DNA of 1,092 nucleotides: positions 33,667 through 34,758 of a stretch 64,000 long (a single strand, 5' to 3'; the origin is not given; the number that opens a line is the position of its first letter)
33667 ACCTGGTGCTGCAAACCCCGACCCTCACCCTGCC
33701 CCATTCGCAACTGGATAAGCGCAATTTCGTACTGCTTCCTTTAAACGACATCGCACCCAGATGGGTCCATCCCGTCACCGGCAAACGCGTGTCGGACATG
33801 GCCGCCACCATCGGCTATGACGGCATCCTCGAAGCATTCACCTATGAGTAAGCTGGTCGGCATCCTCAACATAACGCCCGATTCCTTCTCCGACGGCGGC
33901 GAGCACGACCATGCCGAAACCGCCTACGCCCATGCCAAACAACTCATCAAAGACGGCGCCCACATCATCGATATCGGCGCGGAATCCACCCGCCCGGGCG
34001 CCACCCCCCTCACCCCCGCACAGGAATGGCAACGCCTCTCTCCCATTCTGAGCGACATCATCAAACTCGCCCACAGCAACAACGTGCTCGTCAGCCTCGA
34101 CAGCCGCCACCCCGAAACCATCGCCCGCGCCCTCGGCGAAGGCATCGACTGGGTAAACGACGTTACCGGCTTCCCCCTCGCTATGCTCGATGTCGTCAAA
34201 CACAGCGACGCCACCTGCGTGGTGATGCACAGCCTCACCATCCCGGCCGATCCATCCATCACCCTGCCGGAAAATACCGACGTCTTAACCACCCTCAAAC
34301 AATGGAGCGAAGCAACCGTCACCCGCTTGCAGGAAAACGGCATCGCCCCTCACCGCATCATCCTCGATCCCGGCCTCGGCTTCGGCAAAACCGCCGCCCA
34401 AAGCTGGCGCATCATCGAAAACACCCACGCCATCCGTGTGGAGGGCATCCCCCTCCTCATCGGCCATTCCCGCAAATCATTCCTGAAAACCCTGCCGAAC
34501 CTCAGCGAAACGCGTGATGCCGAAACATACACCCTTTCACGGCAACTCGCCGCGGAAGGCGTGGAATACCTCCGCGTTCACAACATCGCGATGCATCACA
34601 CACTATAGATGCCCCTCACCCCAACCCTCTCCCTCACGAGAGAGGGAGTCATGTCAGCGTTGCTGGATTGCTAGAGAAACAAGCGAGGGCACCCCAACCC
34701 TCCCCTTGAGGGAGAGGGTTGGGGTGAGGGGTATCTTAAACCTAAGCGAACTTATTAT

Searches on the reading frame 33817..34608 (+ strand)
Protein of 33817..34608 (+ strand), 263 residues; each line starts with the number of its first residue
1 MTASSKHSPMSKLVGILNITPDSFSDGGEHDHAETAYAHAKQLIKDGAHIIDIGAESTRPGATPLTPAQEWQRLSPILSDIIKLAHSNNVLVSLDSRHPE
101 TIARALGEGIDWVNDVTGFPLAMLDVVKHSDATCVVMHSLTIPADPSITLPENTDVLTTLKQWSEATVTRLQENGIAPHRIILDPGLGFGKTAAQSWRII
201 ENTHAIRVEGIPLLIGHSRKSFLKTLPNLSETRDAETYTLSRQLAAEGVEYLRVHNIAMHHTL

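Call 79: search_protein_families(library=ncbifam, proteins=[window:33817-34608:+], max_evalue=1e-10)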
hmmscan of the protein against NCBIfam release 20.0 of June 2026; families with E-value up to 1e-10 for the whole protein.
window:33817-34608:+ (263 aa): 6 families
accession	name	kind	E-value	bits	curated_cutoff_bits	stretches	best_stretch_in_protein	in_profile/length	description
TIGR01496.1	DHPS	equivalog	1.5e-73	247.7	162.6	1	13-260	2-248/258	dihydropteroate synthase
NF008625.0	PRK11613.1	equivalog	4.3e-46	157.3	455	1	11-257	15-259/282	dihydropteroate synthase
NF000295.1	Sul2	exception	2.7e-38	132.3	575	1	13-256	7-250/271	sulfonamide-resistant dihydropteroate synthase Sul2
NF033502.0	Sul4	exception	9.9e-37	127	600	1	13-257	7-262/277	sulfonamide-resistant dihydropteroate synthase Sul4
NF000296.1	Sul3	exception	2.1e-34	119.4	475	1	10-257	1-249/263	sulfonamide-resistant dihydropteroate synthase Sul3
NF000294.1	Sul1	exception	4.9e-32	111.8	600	1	13-256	3-248/278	sulfonamide-resistant dihydropteroate synthase Sul1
